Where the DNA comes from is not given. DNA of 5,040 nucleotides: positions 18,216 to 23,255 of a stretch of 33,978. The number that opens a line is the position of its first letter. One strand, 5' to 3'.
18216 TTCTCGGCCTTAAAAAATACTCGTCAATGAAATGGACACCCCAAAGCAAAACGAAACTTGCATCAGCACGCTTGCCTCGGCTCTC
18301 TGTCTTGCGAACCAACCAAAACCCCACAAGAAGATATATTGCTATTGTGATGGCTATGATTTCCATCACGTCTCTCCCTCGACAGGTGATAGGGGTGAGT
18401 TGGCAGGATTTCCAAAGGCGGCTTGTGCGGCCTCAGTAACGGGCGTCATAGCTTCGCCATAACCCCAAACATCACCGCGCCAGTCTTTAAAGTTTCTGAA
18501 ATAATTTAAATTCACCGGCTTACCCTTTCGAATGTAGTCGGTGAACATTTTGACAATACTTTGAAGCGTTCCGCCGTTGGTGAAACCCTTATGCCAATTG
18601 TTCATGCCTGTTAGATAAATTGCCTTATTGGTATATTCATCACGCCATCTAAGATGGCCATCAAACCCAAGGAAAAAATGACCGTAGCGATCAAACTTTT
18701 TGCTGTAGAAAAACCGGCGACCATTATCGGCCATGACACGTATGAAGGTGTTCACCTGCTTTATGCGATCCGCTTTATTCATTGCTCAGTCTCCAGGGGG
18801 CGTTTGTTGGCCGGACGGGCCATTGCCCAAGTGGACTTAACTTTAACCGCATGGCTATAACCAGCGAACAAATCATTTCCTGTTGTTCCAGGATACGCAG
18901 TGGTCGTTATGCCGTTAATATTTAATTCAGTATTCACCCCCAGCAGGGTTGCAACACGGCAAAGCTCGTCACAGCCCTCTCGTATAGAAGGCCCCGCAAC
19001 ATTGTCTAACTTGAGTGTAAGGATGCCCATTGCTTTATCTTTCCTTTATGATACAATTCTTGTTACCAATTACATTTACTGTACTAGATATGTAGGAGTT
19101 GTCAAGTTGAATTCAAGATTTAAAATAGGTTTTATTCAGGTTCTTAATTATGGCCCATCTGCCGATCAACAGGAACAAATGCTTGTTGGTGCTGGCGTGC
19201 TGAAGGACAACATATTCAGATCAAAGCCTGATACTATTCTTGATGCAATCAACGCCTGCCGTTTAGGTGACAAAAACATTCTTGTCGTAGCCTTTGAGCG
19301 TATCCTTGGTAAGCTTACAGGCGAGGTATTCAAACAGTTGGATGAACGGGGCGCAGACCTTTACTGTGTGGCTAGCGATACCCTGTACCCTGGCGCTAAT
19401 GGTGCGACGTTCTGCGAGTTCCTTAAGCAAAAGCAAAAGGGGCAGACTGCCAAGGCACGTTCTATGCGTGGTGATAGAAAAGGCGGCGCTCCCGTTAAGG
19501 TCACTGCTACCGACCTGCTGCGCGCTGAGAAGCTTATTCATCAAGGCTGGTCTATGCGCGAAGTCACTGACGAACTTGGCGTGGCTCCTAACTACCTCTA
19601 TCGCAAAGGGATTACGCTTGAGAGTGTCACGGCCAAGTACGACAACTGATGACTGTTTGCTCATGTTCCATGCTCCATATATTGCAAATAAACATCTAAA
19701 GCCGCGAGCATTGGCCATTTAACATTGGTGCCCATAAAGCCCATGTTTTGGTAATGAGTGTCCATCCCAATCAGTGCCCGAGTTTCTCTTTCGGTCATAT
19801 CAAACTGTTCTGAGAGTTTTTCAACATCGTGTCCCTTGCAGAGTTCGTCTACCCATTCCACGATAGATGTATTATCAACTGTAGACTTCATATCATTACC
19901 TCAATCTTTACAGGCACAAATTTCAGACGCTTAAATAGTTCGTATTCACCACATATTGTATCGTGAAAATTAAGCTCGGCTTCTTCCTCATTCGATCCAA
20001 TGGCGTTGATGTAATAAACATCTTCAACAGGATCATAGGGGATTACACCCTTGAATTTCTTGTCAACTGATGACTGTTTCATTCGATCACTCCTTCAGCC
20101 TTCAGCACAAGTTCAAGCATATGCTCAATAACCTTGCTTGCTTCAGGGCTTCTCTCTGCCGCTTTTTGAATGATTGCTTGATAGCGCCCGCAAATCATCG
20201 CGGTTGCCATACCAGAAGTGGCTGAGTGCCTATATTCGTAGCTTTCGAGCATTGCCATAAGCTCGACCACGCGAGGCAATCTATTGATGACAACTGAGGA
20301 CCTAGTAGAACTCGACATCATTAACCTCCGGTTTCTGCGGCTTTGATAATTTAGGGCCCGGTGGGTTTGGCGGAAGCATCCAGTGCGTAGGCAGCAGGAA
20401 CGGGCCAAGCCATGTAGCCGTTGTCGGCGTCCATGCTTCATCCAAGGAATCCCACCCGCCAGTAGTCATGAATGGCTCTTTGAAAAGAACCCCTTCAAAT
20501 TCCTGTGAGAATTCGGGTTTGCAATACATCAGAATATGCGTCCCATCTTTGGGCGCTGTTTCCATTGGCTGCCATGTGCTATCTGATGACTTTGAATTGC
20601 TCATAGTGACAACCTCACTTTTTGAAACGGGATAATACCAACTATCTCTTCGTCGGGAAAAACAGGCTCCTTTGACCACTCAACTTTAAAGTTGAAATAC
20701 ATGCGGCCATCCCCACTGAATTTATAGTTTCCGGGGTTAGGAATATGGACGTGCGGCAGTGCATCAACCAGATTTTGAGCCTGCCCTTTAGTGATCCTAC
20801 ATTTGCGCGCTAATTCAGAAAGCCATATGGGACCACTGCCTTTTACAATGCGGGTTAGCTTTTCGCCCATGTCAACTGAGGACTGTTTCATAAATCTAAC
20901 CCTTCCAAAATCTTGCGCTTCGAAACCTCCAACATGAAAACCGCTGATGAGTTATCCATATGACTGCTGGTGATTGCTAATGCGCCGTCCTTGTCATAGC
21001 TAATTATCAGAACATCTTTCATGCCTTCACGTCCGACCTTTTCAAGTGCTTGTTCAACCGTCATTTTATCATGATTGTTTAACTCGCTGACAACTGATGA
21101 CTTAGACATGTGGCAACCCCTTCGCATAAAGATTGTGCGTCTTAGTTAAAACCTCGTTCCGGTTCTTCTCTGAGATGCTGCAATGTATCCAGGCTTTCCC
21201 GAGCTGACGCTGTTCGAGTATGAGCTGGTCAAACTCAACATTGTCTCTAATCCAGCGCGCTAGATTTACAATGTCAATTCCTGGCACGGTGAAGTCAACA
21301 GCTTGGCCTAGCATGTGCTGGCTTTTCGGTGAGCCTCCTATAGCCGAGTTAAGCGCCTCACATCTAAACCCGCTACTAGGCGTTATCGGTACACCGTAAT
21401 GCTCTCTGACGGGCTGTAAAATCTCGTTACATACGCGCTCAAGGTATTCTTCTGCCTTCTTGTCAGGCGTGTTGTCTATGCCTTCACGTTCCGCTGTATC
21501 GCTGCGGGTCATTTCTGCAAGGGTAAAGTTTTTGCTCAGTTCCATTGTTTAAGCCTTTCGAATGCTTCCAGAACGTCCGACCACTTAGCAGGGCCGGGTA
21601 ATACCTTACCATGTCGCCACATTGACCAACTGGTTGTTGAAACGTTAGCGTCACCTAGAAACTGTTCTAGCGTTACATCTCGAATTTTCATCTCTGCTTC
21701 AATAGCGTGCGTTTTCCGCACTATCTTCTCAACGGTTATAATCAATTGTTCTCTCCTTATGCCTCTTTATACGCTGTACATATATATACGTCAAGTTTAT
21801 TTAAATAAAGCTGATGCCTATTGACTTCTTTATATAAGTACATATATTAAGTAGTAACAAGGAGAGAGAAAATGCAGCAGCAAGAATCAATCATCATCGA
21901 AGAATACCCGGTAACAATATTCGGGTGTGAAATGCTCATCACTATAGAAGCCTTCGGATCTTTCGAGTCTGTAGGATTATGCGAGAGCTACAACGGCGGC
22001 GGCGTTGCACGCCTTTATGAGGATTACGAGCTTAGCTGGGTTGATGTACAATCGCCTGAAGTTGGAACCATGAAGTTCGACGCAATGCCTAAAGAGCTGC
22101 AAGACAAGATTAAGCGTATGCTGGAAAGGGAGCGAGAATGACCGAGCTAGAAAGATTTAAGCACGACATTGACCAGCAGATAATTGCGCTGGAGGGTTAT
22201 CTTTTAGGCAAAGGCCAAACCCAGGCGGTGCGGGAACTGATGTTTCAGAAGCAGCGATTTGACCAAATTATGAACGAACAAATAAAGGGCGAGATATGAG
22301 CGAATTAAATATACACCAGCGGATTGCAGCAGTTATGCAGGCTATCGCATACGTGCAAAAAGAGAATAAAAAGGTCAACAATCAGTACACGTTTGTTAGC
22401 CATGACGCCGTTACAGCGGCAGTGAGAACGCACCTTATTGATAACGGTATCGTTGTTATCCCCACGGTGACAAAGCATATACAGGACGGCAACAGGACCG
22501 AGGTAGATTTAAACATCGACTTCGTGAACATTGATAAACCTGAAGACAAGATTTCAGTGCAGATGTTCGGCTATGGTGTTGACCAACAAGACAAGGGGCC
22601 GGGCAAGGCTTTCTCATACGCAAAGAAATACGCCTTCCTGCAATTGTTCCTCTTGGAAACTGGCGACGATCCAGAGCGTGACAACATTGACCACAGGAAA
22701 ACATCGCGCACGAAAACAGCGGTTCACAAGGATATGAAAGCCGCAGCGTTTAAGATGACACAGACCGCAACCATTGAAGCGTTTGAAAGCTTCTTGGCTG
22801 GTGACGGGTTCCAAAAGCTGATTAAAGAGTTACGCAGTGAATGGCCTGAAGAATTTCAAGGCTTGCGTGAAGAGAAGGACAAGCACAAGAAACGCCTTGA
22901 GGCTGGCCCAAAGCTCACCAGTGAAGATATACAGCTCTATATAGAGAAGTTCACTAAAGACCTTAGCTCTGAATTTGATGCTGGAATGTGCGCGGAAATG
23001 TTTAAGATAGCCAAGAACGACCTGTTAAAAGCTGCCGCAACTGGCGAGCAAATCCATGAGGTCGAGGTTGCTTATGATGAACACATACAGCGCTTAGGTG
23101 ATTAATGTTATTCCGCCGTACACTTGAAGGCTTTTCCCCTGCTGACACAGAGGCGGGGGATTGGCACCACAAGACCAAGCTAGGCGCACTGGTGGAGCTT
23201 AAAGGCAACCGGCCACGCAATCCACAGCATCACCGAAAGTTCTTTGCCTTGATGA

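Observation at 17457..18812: A second, different junction element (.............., encoding ANK(P/R)P) closes five consecutive early genes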

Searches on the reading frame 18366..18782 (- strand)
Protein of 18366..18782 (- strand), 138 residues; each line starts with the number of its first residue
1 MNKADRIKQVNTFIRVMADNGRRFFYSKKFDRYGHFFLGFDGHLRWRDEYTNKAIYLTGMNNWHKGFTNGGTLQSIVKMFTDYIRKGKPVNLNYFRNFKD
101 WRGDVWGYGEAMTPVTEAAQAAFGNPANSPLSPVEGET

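Call 8: search_protein_families(library=pfam, proteins=[window:18366-18782:-], max_evalue=0.1)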
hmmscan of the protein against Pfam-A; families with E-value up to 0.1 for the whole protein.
window:18366-18782:- (138 aa): 0 families

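Call 9: search_protein_families(library=phrogs, proteins=[window:18366-18782:-], max_evalue=0.01)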
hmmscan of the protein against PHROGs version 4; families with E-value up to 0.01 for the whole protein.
window:18366-18782:- (138 aa): 2 families
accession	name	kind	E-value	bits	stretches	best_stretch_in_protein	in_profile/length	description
phrog_23101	-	unknown function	3.2e-18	66.9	1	2-119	121-241/257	-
phrog_14313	-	unknown function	1.3e-15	58.8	1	1-117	3-119/130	-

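Call 11: search_dna_similar(query=window:18366-18782:-, collection=phages, mode=protein, max_rows=25, max_evalue=0.001)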
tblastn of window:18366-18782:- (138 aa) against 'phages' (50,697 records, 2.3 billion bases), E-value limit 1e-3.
Records with a match: 13; places in all: 13; records where one place covers at least 80% of the query: 9.
Best place of each record, by identity: <60% 13.
By first word of the organism name: Bacillus 7; Tenacibaculum 3; Enterococcus 2; Vibrio 1.
By host as written in the record: Bacillus subtilis BEST7003 4; Tenacibaculum maritimum 3; - 1; Bacillus subtilis 1; Vibrio cholerae 1; Bacillus cereus 1; Enterococcus faecium #5864 1; Enterococcus gallinarum BBC_KY_5 1.
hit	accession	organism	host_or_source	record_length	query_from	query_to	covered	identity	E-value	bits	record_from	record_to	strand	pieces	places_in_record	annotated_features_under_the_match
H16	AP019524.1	Tenacibaculum phage PTm1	Tenacibaculum maritimum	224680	3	120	86%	32.5%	2e-5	48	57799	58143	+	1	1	hypothetical protein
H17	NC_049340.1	Tenacibaculum phage PTm1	Tenacibaculum maritimum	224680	3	120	86%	32.5%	2e-5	48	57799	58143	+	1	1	hypothetical protein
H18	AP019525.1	Tenacibaculum phage PTm5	Tenacibaculum maritimum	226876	3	120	86%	32.5%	2e-5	48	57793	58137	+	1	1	hypothetical protein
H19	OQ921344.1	Bacillus phage SPbetaL4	Bacillus subtilis BEST7003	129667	6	132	92%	28.5%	4e-5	47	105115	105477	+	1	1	hypothetical protein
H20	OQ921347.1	Bacillus phage SPbetaL7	Bacillus subtilis BEST7003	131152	6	132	92%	28.5%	4e-5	47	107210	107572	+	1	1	hypothetical protein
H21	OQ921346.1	Bacillus phage SPbetaL6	Bacillus subtilis BEST7003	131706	6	132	92%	28.5%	4e-5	47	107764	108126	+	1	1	hypothetical protein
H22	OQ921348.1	Bacillus phage SPbetaL8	Bacillus subtilis BEST7003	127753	6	132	92%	28.5%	7e-4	44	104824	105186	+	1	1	hypothetical protein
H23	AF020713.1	Bacillus phage SPBc2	-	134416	6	132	92%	28.5%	7e-4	44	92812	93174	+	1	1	yoqU: hypothetical protein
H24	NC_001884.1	Bacillus phage SPBc2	Bacillus subtilis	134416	6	132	92%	28.5%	7e-4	44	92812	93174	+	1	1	yoqU: hypothetical protein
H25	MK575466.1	Vibrio phage Rostov 7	Vibrio cholerae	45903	3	110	78%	32.4%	1e-9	61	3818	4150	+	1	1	uncharacterized protein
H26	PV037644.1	Bacillus phage vB_BcM_CUBc25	Bacillus cereus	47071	1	84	61%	38.2%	5e-4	44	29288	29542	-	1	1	hypothetical protein (x2)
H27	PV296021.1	Enterococcus phage fHoEfm07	Enterococcus faecium #5864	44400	3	93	66%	35.0%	5e-7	53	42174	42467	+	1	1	hypothetical protein (x2)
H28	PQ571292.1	Enterococcus phage EG-TP1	Enterococcus gallinarum BBC_KY_5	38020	1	91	66%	34.1%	9e-9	58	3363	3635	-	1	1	hypothetical protein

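Call 57: find_homologous_proteins(query=window:18366-18782:-, max_evalue=0.00001)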
Query window:18366-18782:- (138 aa): 13 proteins with E <= 0.00001 among 13 candidates.
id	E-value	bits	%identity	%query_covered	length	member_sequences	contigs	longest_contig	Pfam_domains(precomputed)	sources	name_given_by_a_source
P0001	7.6e-92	323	100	100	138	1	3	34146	PF27459.1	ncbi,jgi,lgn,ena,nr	ncbi:MAG: hypothetical protein JKY52_00055 [Flavobacteriales bacterium]|nr:hypothetical protein [Fla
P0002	2.8e-44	168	59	93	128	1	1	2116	PF27459.1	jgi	-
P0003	3.7e-43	165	61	89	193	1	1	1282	PF27459.1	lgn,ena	-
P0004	6.6e-31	125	51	87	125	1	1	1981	PF27459.1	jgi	-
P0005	1.2e-23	102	44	95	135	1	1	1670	PF27459.1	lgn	-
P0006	1.8e-20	91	45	87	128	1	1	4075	PF27459.1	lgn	-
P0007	4.6e-17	80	39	83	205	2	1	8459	PF27459.1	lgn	-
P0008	3.8e-16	77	39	86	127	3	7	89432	PF27459.1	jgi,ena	-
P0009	5.1e-16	77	40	87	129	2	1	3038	PF27459.1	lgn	-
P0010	5.8e-13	67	37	86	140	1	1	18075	PF27459.1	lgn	-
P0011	1.5e-12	66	37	96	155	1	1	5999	PF27459.1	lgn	-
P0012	7.8e-11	60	35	91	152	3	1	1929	PF27459.1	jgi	-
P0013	9.5e-10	56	35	87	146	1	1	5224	PF27459.1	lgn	-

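Call 59: find_encoding_contigs(protein=P0001, flank=10000, max_places=10)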
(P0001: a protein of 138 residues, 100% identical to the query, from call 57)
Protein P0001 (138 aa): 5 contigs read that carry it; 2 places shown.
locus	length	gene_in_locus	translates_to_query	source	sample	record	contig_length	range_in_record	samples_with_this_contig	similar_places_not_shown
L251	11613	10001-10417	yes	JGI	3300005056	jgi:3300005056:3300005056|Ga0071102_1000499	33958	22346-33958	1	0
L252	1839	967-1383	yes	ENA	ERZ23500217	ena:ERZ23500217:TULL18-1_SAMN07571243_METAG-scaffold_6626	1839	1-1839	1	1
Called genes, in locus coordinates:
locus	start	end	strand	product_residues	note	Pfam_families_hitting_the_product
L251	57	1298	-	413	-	-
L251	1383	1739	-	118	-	-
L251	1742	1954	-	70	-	-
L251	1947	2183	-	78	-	-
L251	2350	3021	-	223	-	-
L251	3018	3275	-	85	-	-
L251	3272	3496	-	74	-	-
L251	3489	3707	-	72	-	-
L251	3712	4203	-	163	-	PF01844:HNH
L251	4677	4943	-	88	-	-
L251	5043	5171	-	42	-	-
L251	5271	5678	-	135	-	PF07105:DUF1367 (weak)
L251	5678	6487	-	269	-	PF04404:ERF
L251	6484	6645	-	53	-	-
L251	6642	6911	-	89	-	-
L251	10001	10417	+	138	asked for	PF27459:YoqU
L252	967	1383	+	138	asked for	PF27459:YoqU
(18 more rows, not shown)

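Call 61: find_encoding_contigs(protein=P0002, flank=10000)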
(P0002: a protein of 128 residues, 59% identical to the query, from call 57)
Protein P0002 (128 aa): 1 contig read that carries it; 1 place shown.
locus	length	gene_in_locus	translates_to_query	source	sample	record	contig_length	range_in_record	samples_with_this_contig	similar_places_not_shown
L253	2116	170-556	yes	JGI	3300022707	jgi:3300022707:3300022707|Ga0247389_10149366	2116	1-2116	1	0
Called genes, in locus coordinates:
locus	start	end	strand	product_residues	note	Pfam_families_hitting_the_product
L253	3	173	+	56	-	?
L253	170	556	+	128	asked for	PF27459:YoqU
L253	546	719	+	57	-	-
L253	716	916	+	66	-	-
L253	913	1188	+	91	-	-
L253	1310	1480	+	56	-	-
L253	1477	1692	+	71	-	-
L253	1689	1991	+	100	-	PF23148:Gp77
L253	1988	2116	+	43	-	?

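Call 62: find_encoding_contigs(protein=P0003, flank=10000)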
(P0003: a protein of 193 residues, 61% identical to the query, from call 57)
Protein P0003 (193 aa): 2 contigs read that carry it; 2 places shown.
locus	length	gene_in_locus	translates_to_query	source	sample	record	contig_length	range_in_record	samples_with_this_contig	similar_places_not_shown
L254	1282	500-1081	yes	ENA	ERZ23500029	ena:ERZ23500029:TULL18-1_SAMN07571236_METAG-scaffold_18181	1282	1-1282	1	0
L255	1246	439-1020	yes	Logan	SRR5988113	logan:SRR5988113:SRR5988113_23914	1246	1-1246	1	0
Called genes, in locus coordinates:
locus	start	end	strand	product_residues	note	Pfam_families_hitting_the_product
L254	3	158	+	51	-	?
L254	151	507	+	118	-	-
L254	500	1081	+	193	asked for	PF27459:YoqU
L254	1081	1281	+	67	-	?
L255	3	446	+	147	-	?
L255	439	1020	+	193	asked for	PF27459:YoqU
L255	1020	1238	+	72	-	-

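Call 63: find_encoding_contigs(protein=P0004, flank=10000)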
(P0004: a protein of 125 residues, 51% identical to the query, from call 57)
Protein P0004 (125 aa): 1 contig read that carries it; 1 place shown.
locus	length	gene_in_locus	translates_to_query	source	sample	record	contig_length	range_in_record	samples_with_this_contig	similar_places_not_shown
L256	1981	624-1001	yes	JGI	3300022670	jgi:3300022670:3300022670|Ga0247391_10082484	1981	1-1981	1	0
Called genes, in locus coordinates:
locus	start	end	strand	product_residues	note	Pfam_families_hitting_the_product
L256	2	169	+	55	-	?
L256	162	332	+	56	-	-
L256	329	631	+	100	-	-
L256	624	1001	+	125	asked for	PF27459:YoqU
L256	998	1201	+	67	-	-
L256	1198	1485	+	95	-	-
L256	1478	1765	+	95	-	-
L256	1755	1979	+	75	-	?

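Call 81: find_encoding_contigs(protein=P0005, flank=6000, max_places=3)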
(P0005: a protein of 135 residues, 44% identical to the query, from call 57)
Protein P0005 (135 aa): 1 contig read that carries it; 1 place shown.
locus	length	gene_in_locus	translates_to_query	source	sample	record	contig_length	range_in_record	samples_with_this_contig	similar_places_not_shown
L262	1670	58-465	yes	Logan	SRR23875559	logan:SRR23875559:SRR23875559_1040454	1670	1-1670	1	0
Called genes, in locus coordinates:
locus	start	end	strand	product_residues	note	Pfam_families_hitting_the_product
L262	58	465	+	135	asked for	PF27459:YoqU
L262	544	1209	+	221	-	-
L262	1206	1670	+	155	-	?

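Call 82: find_encoding_contigs(protein=P0006, flank=6000, max_places=3)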
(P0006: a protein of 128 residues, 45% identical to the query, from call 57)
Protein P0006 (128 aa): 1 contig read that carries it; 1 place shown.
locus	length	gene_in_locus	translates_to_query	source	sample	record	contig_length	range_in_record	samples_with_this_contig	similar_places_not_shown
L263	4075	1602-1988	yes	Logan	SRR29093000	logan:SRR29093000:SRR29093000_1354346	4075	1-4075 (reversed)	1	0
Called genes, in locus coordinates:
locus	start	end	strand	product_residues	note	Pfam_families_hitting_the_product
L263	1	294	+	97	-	?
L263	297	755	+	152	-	-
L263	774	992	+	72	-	-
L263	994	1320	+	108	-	-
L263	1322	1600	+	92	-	-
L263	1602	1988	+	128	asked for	PF27459:YoqU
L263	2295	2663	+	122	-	-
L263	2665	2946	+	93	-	-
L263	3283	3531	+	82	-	-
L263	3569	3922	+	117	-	-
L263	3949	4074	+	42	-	?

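Call 83: find_encoding_contigs(protein=P0007, flank=6000, max_places=3)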
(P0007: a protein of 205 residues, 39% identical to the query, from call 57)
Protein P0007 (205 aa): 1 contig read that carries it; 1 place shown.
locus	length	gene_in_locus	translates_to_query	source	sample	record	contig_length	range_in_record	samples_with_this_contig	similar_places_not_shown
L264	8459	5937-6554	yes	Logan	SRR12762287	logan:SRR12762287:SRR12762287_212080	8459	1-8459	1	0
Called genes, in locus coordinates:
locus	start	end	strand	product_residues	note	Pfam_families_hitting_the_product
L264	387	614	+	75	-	-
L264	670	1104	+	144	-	-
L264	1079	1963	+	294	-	PF00145:DNA_methylase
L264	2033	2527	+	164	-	-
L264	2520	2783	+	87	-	-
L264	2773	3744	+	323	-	-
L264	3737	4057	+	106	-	-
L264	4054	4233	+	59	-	-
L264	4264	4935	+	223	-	-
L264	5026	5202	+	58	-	-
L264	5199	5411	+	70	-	-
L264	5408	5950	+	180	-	-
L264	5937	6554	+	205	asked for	PF27459:YoqU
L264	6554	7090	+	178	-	-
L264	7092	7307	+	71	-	-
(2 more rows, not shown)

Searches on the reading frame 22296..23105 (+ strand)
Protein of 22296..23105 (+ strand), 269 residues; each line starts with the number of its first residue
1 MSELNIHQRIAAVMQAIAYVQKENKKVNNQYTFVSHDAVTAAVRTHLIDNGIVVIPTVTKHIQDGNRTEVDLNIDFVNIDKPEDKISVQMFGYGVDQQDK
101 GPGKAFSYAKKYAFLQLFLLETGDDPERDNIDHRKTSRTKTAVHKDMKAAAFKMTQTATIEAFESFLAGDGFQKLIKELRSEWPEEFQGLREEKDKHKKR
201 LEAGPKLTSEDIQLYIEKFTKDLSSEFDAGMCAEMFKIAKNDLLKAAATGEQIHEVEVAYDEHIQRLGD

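Call 13: find_related_loci(query=window:22296-23105:+, collection=viral_contigs, flank=10000)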
Query window:22296-23105:+ (269 aa) in viral_contigs; peptide patterns used: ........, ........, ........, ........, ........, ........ (x = any residue, [..] = any of these).
11 stretches matched a pattern; 6 encode a relative of the query (tblastn E <= 1e-3); 6 distinct loci.
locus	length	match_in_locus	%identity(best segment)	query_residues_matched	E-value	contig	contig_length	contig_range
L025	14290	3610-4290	47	1-233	4e-60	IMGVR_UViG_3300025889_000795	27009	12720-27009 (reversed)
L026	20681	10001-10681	47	1-233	4e-60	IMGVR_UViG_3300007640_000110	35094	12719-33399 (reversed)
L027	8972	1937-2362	61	4-145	3e-54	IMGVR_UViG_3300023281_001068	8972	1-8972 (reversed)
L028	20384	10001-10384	60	5-132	1e-48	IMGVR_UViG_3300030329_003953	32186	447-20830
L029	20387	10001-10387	44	4-123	3e-27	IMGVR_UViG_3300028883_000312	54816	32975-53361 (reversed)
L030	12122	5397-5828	37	1-142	2e-20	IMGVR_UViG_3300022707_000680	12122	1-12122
